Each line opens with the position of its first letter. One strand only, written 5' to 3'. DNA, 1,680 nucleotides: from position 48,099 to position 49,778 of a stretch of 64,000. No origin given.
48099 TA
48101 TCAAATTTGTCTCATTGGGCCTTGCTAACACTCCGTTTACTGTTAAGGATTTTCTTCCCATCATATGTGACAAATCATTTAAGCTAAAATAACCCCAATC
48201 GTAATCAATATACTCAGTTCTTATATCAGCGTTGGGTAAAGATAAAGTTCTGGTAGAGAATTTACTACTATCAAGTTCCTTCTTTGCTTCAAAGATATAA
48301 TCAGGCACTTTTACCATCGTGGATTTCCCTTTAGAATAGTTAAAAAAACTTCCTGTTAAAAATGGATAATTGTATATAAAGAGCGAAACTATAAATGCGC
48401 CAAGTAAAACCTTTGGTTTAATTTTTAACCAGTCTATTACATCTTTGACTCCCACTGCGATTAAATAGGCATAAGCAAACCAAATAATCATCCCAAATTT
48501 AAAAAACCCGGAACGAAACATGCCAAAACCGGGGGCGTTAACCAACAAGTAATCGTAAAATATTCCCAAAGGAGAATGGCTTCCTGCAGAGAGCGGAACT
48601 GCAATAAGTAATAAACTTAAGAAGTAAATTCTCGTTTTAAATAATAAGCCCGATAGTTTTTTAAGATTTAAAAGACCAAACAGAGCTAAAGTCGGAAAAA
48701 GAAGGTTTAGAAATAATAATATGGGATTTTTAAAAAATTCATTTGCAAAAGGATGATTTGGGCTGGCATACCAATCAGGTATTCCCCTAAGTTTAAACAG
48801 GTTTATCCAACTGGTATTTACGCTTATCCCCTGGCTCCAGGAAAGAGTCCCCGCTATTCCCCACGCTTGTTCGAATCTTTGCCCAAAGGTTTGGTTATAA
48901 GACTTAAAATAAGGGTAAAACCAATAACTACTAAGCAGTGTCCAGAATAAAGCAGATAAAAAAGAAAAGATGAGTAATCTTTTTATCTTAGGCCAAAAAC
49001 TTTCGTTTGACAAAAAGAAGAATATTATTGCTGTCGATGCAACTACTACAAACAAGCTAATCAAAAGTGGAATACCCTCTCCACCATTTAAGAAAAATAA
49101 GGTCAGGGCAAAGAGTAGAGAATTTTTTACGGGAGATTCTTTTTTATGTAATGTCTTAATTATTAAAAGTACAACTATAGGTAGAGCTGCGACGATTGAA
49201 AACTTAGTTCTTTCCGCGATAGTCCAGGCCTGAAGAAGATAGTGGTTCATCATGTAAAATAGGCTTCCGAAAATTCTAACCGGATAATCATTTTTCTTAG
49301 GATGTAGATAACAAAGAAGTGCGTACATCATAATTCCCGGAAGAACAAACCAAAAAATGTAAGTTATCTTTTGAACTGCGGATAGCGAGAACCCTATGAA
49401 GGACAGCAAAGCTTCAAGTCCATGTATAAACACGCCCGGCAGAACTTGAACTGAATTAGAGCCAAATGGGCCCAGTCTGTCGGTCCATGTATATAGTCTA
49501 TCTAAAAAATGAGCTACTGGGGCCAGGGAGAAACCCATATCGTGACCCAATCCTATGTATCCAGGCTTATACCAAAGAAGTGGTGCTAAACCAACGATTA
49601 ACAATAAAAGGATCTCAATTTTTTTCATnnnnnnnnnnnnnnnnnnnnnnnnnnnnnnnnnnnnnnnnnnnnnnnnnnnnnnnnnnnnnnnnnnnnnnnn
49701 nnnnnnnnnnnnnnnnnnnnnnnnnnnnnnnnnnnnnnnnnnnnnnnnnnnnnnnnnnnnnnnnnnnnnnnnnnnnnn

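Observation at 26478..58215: Recurrent coupled modules: polyprenyl-P-sugar synthase GT2 immediately upstream of a GT-C membrane transferase (at least 3 instances)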

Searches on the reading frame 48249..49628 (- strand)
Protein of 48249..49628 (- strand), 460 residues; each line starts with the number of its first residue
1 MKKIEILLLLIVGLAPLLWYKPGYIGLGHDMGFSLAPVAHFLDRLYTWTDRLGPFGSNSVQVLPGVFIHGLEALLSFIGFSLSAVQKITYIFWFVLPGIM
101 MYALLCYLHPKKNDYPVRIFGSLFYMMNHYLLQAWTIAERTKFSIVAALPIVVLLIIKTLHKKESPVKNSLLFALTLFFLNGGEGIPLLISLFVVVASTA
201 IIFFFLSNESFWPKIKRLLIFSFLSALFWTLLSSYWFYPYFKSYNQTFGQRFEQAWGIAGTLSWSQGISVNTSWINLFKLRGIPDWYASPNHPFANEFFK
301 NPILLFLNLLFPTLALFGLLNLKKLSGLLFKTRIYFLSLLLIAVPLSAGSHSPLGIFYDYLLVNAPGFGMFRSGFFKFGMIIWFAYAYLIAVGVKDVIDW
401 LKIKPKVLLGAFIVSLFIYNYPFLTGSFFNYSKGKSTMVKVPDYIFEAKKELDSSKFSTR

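Call 69: predict_structure(alignment_id=A3)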
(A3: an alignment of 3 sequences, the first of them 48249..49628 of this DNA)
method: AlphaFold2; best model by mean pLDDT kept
length: 460 residues; sequences in the alignment: 3
mean_pLDDT: 37.9   pTM: 0.36
mean pLDDT of the five models: 37.9, 37.0, 36.8, 35.3, 34.2
residues with pLDDT >= 90: 0; 70-90: 0; 50-70: 42; < 50: 418
segments of 3 or more residues with pLDDT < 50: 1-6, 8-10, 12-70, 119-121, 123-125, 127-207, 213-460
pLDDT, mean of each block of 10 residues (from residue 1): 48 42 28 27 34 31 37 52 51 55 52 50 49 36 33 35 36 38 34 40 45 47 41 34 32 37 30 28 29 31 36 35 36 38 33 36 36 37 37 35 39 38 37 34 40 32
secondary structure, 60 per line:
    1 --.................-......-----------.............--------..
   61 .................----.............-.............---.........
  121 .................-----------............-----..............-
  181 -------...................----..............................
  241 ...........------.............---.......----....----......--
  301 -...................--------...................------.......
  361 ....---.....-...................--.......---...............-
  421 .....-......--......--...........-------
elements in order: H3-19 H21-26 H38-50 H59-77 H82-94 H96-108 H112-137 H149-160 H166-179 H188-206 H211-251 H258-270 H274-280 H285-288 H293-298 H302-320 H329-347 H354-364 H368-372 H374-392 H395-401 H405-419 H421-425 E427-432 E435-440 H443-453
